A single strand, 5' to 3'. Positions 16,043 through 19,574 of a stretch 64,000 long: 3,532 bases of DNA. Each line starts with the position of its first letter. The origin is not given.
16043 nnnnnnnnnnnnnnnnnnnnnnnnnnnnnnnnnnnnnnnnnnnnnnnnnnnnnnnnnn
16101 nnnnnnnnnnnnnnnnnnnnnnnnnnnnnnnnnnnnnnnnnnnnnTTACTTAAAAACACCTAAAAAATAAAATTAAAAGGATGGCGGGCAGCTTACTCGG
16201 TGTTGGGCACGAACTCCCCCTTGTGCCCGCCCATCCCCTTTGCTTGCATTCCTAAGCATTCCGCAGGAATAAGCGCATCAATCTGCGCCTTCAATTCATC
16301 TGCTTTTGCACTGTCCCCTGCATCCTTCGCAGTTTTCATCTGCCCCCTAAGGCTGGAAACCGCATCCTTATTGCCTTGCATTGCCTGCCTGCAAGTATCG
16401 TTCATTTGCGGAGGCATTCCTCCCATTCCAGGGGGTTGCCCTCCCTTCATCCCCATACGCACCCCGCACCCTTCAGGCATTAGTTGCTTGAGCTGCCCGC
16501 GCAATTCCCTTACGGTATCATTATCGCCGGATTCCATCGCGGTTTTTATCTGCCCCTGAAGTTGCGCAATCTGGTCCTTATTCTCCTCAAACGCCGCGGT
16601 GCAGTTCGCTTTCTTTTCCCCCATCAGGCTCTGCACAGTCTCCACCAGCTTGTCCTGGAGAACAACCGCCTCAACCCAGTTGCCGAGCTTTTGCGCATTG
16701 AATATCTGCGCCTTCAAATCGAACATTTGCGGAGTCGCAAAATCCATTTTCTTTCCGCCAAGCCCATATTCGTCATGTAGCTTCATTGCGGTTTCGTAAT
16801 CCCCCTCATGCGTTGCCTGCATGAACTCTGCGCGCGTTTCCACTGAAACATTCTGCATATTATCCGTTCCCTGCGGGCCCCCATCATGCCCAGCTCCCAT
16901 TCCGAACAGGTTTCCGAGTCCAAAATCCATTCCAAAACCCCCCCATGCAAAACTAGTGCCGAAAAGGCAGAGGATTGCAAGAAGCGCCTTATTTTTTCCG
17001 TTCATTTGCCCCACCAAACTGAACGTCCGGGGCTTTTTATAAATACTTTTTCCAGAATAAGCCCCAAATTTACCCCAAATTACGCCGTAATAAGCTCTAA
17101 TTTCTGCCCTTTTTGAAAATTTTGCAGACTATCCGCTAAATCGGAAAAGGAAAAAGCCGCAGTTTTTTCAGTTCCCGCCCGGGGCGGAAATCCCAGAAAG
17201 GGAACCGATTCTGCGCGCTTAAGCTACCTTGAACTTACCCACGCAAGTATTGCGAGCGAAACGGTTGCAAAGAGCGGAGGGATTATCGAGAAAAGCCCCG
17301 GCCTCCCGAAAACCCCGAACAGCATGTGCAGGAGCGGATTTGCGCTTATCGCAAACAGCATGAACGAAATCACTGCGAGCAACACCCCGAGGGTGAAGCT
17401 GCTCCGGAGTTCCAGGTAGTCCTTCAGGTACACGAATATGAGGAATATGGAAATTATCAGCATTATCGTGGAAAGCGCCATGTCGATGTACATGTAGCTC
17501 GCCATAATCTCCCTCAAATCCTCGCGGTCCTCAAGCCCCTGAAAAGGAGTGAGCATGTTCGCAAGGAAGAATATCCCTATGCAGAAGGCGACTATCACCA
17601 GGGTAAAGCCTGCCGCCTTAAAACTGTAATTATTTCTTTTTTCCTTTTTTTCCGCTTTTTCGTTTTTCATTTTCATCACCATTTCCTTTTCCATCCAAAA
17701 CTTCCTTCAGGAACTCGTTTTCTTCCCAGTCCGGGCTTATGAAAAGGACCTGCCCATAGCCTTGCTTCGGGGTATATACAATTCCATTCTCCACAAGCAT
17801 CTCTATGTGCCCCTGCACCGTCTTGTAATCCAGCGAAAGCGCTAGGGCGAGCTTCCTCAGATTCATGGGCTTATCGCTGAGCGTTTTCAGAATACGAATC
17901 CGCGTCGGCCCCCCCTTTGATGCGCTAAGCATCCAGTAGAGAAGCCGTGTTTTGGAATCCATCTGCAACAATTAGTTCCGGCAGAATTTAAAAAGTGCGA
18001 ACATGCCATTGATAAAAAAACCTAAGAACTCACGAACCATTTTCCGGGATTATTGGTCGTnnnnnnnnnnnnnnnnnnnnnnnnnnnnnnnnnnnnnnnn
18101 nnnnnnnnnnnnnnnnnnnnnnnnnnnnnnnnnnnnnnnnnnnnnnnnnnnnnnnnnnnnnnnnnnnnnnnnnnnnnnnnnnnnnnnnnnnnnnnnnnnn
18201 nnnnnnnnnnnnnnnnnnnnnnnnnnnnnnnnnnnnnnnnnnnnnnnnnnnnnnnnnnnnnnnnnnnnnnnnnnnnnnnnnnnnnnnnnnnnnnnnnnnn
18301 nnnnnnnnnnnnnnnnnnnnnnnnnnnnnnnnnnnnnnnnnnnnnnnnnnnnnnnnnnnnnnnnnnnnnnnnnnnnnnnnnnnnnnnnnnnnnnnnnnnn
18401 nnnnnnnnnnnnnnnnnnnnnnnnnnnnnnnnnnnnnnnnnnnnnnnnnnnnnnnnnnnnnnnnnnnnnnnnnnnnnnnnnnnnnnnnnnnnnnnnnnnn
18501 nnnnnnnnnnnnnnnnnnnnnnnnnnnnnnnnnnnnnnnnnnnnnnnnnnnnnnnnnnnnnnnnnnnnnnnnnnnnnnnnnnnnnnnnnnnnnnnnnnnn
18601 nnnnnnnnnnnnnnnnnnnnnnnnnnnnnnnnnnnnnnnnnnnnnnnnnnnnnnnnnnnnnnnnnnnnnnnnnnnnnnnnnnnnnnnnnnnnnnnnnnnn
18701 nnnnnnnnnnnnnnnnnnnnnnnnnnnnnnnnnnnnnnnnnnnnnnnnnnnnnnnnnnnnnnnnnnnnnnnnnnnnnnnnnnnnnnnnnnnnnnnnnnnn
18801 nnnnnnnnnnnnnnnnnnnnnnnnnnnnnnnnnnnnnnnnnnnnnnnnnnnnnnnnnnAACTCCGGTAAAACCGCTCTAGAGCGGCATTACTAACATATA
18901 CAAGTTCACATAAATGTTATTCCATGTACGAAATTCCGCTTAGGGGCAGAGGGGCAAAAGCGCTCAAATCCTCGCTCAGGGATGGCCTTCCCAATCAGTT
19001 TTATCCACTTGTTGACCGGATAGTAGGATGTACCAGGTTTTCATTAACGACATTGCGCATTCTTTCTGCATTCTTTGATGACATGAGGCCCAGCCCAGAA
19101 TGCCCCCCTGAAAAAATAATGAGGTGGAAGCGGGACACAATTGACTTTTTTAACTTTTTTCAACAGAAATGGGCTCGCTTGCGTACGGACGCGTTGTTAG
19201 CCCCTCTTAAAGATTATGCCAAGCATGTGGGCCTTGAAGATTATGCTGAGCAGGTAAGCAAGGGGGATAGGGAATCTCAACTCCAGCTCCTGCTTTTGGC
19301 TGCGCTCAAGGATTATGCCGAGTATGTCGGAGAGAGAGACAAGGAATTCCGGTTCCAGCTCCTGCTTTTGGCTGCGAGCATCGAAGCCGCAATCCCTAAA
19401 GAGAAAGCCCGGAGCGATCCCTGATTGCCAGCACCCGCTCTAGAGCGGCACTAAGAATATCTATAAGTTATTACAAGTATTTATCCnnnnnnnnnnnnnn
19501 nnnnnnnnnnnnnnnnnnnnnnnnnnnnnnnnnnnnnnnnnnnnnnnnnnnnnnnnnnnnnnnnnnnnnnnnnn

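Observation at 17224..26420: Candidate co-regulated module: Bat-like regulator, repeat protein, two tandem Cys-rich paralogs and an orphan HerA-like ATPase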

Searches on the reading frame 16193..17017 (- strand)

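Call 4: search_protein_families(library=pfam, proteins=[window:16193-17017:-], max_evalue=0.1)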
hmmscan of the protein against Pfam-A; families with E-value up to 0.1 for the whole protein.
window:16193-17017:- (274 aa): 7 families
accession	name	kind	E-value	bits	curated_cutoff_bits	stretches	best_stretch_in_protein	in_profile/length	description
PF13655.11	RVT_N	-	5.8e-06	27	28.1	0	97-129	12-44/83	N-terminal domain of reverse transcriptase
PF25254.1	DUF7856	-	0.0013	18.8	30.2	0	134-178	104-150/280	Family of unknown function (DUF7856)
PF06476.17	DUF1090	-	0.0031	17.9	24.4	0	100-178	24-103/110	Protein of unknown function (DUF1090)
PF12862.13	ANAPC5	-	0.03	14.8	23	0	136-169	44-77/91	Anaphase-promoting complex subunit 5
PF19981.4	DUF6417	-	0.056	13.9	28.4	0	206-254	19-69/69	Family of unknown function (DUF6417)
PF11898.13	DUF3418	-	0.078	12.1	25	0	122-188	424-486/582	Domain of unknown function (DUF3418)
PF22554.1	Chap-C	-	0.082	14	27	0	126-175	24-73/91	TY-Chap C-terminal domain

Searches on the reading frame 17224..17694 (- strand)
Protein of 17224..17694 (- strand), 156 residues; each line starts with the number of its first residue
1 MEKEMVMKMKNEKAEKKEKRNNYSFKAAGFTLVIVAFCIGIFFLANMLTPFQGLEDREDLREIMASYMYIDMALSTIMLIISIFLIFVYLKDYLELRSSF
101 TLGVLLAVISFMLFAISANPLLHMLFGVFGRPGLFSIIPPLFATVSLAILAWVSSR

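Call 4: search_protein_families(library=pfam, proteins=[window:17224-17694:-], max_evalue=0.1)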
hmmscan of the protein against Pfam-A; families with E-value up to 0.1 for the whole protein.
window:17224-17694:- (156 aa): 6 families
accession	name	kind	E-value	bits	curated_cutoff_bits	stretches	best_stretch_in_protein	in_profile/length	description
PF12420.13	DUF3671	-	0.0029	17.5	34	1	9-91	145-210/223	Fam-L, Fam-M like protein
PF20990.2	DUF2207_C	-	0.0039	17.4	33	1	8-96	117-191/247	Predicted membrane protein (DUF2207) C-terminal domain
PF20197.3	DUF6560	-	0.028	15.1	27.8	1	6-80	27-98/174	Family of unknown function (DUF6560)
PF01616.22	Orbi_NS3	-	0.063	13.3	27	1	2-88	61-140/179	Orbivirus NS3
PF19607.4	DUF6112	-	0.081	13.2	25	0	47-83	3-39/88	Family of unknown function (DUF6112)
PF10661.14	EssA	-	0.098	13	24.1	1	2-45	102-143/147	WXG100 protein secretion system (Wss), protein EssA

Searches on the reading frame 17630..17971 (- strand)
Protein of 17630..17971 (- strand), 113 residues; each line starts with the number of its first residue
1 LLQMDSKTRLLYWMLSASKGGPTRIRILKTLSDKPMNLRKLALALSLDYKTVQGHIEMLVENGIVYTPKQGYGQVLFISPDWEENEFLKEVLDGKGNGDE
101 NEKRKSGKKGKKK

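Call 10: search_protein_families(library=padloc, proteins=[window:17630-17971:-], max_evalue=0.01)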
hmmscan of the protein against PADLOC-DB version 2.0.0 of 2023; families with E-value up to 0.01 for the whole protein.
window:17630-17971:- (113 aa): 7 families
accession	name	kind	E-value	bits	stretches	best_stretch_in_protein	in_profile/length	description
PDLC01720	Csa3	-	3.2e-09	35.3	1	17-92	25-103/118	Csa3_1_CAS-I-II-III-IV-V-VI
PDLC01438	Csa3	-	4.7e-07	28.1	1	20-104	146-226/305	"CAS-I,CAS-II,CAS-III,CAS-IV,CAS-V,CAS-VI; associated_signaling"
PDLC01044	Csa3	-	0.00031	18.7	1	17-72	131-184/194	Type I-A associated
PDLC01434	CasR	-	0.00038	18.4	1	21-71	127-177/191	"CAS-I,CAS-II,CAS-III,CAS-IV,CAS-V,CAS-VI; associated_signaling"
PDLC01863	CARF3--CARF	-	0.00054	17.8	1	23-67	120-164/182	-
PDLC01268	CasR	-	0.0026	15.8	1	22-70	124-172/179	"CAS-I,CAS-II,CAS-III,CAS-IV,CAS-V,CAS-VI; associated_signaling"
PDLC01848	CARF3--CARF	-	0.0074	14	1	20-67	135-181/197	-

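Call 11: search_protein_families(library=ncbifam, proteins=[window:17630-17971:-], max_evalue=0.01)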
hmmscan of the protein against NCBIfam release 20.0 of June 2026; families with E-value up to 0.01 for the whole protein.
window:17630-17971:- (113 aa): 6 families
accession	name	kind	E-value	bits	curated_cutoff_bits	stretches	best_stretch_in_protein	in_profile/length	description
NF033788.1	HTH_metalloreg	subfamily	7.1e-07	28.9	55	1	22-71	11-61/77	metalloregulator ArsR/SmtB family transcription factor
NF047906.1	CdPbTransRegCmtR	equivalog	1.5e-05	24.9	150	1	1-72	1-71/104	Cd(II)/Pb(II)-sensing metalloregulatory transcriptional regulator CmtR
NF033789.1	repress_SdpR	subfamily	0.0005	19.9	100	1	22-71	8-57/79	autorepressor SdpR family transcription factor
NF053610.1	Sso10a_fam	subfamily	0.0016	18.4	60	1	26-72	9-54/64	Sso10a family chromatin protein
NF053609.1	Sul12a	equivalog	0.0025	18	150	1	33-75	17-59/103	Sul12a family chromatin-organizing protein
NF041413.1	ArsR_Rv2640c_fam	equivalog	0.0028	18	155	1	21-93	41-114/118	Rv2640c family ArsR-like transcriptional regulator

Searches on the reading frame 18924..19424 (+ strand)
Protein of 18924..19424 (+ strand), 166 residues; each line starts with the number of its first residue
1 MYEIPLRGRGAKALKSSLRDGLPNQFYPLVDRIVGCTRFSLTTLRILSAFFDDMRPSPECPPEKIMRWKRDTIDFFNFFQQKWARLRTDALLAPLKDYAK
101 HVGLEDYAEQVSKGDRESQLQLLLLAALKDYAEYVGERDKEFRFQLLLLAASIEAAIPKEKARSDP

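Call 4: search_protein_families(library=pfam, proteins=[window:18924-19424:+], max_evalue=0.1)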
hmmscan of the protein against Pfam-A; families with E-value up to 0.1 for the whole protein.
window:18924-19424:+ (166 aa): 0 families

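Call 10: search_protein_families(library=padloc, proteins=[window:18924-19424:+], max_evalue=0.01)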
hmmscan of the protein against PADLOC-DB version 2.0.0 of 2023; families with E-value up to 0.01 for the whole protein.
window:18924-19424:+ (166 aa): 0 families

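Call 11: search_protein_families(library=ncbifam, proteins=[window:18924-19424:+], max_evalue=0.01)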
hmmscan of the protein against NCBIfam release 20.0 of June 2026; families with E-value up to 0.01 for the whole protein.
window:18924-19424:+ (166 aa): 0 families

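Call 38: search_protein_families(library=phrogs, proteins=[window:18924-19424:+], max_evalue=0.01)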
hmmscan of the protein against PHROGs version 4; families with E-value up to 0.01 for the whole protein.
window:18924-19424:+ (166 aa): 0 families

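Call 81: find_homologous_proteins(query=window:18924-19424:+, max_evalue=0.01)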
Query window:18924-19424:+ (166 aa): 2 proteins with E <= 0.01 among 2553 candidates.
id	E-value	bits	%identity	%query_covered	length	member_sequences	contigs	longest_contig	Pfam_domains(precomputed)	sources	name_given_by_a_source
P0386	5.0e-84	298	86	100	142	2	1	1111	-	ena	-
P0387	1.0e-22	99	36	99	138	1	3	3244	-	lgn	-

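Call 82: find_encoding_contigs(protein=P0387, flank=5000, max_places=3)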
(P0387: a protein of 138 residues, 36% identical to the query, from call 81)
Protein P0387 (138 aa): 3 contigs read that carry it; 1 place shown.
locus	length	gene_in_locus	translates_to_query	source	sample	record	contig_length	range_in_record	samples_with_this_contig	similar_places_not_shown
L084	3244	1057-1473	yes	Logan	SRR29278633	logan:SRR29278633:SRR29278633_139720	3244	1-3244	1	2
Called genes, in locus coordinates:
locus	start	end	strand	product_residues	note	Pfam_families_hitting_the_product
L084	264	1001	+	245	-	PF04967:HTH_10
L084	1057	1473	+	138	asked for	-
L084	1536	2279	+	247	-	PF06610:AlaE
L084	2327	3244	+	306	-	?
